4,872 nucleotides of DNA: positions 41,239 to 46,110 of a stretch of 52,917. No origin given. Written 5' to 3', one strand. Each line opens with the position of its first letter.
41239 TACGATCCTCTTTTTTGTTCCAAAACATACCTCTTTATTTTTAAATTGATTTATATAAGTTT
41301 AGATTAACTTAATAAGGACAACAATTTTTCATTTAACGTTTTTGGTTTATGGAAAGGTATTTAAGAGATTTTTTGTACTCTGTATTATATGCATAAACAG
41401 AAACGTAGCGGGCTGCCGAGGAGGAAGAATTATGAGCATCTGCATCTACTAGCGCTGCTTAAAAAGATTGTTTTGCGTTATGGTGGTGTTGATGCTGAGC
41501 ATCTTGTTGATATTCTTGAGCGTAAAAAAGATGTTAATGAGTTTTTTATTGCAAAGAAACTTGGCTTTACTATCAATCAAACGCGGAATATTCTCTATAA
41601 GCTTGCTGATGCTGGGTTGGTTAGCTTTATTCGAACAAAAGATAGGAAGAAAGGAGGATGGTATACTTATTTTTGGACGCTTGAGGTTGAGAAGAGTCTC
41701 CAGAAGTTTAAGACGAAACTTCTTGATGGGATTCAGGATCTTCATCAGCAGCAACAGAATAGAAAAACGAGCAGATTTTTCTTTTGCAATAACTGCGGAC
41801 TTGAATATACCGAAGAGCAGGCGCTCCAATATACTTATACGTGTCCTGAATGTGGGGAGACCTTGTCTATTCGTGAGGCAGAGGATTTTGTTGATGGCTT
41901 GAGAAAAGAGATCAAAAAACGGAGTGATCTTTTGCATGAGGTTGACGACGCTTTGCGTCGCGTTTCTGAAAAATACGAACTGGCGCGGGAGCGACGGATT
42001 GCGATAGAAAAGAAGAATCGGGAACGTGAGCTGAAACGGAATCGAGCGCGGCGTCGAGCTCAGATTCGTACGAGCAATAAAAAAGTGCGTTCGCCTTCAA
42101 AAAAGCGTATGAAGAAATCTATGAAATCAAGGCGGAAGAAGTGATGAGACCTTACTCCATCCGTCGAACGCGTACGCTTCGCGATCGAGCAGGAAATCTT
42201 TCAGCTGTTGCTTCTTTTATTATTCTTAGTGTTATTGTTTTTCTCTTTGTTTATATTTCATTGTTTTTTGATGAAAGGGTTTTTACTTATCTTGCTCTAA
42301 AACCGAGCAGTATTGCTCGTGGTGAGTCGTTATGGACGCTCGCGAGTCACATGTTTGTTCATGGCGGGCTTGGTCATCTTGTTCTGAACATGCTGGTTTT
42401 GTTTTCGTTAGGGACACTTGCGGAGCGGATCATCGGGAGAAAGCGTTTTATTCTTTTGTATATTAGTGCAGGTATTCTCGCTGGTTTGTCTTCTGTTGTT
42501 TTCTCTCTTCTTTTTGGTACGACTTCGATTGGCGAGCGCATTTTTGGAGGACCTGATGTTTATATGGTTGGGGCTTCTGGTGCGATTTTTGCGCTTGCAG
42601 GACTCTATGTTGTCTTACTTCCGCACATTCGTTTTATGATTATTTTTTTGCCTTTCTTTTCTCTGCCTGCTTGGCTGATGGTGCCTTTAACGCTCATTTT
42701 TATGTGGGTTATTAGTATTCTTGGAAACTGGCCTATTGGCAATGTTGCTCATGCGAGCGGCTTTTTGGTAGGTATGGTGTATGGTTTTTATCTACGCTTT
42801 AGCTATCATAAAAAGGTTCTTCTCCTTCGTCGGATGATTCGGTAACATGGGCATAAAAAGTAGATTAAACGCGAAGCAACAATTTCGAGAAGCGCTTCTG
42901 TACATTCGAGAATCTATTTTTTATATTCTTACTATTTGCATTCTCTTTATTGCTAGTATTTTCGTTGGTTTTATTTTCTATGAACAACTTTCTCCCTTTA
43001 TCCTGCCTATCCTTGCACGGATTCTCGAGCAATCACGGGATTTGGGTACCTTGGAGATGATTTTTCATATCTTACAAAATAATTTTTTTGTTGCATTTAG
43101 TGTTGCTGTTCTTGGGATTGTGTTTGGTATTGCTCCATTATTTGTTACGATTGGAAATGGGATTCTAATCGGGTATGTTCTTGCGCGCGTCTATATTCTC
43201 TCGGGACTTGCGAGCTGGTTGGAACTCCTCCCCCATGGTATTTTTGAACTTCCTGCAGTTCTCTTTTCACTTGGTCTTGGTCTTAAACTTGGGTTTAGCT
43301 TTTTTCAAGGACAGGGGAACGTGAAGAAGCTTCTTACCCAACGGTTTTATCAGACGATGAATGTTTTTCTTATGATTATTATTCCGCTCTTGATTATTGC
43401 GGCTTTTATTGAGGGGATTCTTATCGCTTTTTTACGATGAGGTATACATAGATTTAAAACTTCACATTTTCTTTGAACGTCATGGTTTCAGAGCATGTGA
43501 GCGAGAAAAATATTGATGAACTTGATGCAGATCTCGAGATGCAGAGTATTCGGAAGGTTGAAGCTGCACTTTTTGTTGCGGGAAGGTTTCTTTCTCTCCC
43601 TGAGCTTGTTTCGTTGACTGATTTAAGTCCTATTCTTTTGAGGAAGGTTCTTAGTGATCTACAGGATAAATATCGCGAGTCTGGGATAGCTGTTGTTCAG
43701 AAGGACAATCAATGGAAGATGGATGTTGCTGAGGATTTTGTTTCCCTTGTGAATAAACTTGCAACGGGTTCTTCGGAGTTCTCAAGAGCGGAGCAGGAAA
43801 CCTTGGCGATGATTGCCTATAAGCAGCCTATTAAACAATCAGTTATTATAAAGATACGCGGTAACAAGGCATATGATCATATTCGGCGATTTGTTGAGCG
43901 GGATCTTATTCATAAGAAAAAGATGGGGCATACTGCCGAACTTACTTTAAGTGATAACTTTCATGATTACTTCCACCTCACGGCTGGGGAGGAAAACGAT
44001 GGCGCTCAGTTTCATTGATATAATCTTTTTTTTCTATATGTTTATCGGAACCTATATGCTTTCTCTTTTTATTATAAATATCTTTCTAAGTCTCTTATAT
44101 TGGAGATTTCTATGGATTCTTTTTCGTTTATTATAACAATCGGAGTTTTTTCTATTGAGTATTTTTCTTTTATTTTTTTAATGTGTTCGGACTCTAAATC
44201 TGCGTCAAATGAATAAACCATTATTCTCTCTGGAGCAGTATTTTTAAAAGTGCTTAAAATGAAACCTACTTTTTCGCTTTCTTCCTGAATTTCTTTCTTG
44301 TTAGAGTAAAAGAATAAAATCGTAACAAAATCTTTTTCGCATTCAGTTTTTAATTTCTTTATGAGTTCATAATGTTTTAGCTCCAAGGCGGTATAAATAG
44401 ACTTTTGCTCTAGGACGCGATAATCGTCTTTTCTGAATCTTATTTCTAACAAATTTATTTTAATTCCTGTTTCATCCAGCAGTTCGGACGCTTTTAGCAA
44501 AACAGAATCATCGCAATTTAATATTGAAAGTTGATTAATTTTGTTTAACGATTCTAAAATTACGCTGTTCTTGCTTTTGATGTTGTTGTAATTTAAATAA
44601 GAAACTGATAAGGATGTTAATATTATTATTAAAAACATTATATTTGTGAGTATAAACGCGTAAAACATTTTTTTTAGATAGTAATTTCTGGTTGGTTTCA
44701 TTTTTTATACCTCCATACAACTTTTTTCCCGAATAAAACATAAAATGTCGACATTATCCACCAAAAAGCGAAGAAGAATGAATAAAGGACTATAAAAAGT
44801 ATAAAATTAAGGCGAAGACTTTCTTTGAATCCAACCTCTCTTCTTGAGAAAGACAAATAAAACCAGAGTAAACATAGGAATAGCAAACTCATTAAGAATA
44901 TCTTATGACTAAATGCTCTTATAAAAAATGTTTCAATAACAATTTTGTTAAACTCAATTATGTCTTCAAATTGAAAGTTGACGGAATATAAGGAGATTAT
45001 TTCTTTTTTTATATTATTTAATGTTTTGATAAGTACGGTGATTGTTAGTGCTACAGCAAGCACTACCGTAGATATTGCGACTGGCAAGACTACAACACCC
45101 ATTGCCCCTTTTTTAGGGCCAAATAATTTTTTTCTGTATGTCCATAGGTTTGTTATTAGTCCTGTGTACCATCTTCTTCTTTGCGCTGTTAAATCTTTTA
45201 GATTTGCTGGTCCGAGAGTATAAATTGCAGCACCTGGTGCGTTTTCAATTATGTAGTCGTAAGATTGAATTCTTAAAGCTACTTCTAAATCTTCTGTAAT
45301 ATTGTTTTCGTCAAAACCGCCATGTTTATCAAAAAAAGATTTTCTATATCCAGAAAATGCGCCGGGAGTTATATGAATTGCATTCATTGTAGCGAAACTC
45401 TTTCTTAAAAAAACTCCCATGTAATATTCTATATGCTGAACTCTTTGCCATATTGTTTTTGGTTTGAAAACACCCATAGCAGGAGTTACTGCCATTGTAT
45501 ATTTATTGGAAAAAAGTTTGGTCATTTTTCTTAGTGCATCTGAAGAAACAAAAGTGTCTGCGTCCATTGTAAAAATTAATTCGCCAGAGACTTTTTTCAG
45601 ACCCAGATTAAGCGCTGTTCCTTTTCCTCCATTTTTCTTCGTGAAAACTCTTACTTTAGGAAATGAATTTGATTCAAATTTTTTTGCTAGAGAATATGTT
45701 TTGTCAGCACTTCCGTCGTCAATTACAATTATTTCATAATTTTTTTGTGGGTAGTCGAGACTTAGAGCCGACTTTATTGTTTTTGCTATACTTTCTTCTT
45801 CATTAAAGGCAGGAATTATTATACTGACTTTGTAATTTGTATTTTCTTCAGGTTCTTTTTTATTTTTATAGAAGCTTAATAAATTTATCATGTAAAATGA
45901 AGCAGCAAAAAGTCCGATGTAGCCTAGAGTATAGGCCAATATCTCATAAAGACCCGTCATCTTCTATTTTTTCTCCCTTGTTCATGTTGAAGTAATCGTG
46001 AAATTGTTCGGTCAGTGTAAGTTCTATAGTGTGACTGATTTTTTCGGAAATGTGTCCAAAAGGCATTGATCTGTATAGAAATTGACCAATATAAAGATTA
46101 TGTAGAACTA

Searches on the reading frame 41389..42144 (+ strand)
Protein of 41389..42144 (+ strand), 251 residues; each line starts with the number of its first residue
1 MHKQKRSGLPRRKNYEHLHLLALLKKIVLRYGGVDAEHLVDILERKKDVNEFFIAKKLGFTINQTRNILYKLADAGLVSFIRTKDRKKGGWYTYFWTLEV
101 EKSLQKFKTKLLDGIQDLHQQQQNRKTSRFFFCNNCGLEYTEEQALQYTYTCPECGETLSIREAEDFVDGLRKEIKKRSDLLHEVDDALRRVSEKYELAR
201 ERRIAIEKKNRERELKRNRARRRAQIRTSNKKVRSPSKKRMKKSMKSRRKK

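Call 25: search_protein_families(library=pfam, max_evalue=0.01, proteins=[window:41389-42144:+])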
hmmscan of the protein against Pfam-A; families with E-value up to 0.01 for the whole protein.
window:41389-42144:+ (251 aa): 5 families
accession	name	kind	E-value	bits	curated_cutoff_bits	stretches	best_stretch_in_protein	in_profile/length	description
PF02002.24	TFIIE_alpha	-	6.6e-15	55.3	22.9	1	23-123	2-101/105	TFIIE alpha subunit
PF08271.17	Zn_Ribbon_TF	-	0.0039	17.2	29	1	132-160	2-30/43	TFIIB zinc-binding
PF01155.25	HypA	-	0.0044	17.5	28.9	1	130-165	70-103/112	Hydrogenase/urease nickel incorporation, metallochaperone, hypA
PF12773.13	DZR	-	0.0057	17.2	27.3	1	126-161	8-36/45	Double zinc ribbon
PF18439.7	zf_UBZ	-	0.0095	16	25.6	0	149-163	2-16/32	Ubiquitin-Binding Zinc Finger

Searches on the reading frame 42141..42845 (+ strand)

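Call 25: search_protein_families(library=pfam, max_evalue=0.01, proteins=[window:42141-42845:+])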
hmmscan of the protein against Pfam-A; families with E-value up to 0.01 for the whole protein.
window:42141-42845:+ (234 aa): 2 families
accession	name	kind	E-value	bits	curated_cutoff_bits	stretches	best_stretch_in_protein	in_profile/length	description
PF01694.28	Rhomboid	-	1e-30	107.3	22.6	1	62-218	2-140/143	Rhomboid domain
PF18800.6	Atthog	-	0.0082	16.6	29.8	1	70-159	44-129/141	Attenuator of Hedgehog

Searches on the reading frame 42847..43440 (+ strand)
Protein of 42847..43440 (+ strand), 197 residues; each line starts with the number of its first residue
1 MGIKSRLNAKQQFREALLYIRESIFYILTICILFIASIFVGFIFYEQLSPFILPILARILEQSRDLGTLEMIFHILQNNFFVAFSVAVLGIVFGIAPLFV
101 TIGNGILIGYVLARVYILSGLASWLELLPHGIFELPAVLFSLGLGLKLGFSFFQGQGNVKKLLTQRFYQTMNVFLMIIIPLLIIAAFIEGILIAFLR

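Call 25: search_protein_families(library=pfam, max_evalue=0.01, proteins=[window:42847-43440:+])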
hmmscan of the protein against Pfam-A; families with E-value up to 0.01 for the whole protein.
window:42847-43440:+ (197 aa): 1 family
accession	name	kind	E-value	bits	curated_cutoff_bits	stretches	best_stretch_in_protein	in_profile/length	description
PF01944.22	SpoIIM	-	3.9e-25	89.1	26.9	1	31-191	2-160/163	Stage II sporulation protein M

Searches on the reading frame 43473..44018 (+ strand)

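Call 25: search_protein_families(library=pfam, max_evalue=0.01, proteins=[window:43473-44018:+])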
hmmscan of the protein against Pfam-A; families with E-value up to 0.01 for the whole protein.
window:43473-44018:+ (181 aa): 1 family
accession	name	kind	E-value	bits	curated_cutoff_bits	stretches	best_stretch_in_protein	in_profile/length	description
PF04079.22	SMC_ScpB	-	1.3e-34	119.5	27.4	1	28-171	2-153/160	Segregation and condensation complex subunit ScpB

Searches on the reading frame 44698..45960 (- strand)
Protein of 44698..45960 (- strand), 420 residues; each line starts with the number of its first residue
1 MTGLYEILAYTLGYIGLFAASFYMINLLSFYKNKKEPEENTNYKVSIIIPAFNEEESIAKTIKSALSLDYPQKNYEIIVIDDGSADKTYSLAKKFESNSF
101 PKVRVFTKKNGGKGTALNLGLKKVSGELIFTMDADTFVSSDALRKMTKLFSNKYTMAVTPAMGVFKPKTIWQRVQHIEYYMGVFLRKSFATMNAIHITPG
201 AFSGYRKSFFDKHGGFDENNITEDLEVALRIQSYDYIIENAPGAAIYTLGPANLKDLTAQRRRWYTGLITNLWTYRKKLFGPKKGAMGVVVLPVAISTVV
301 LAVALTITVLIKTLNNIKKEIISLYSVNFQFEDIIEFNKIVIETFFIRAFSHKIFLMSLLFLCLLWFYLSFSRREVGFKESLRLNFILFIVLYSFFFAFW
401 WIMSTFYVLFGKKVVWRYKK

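Call 25: search_protein_families(library=pfam, max_evalue=0.01, proteins=[window:44698-45960:-])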
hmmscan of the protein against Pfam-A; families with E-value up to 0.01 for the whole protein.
window:44698-45960:- (420 aa): 6 families
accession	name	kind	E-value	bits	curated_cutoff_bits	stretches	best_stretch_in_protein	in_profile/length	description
PF00535.33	Glycos_transf_2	-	1.8e-38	132.6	23.3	1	46-213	1-167/168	Glycosyl transferase family 2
PF13641.12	Glyco_tranf_2_3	-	4.1e-25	89.6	27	1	45-267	3-230/230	Glycosyltransferase like family 2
PF13632.12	Glyco_trans_2_3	-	2.1e-22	80.3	27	1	129-400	2-197/198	Glycosyl transferase family group 2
PF10111.15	Glyco_tranf_2_2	-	1.1e-17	64.9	27.3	1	46-268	1-235/276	Glycosyltransferase like family 2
PF03142.21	Chitin_synth_2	-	4.2e-14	52.5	27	2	120-208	196-287/527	Chitin synthase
PF13506.12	Glyco_transf_21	-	1.2e-10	41.6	21.7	1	113-264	18-172/174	Glycosyl transferase family 21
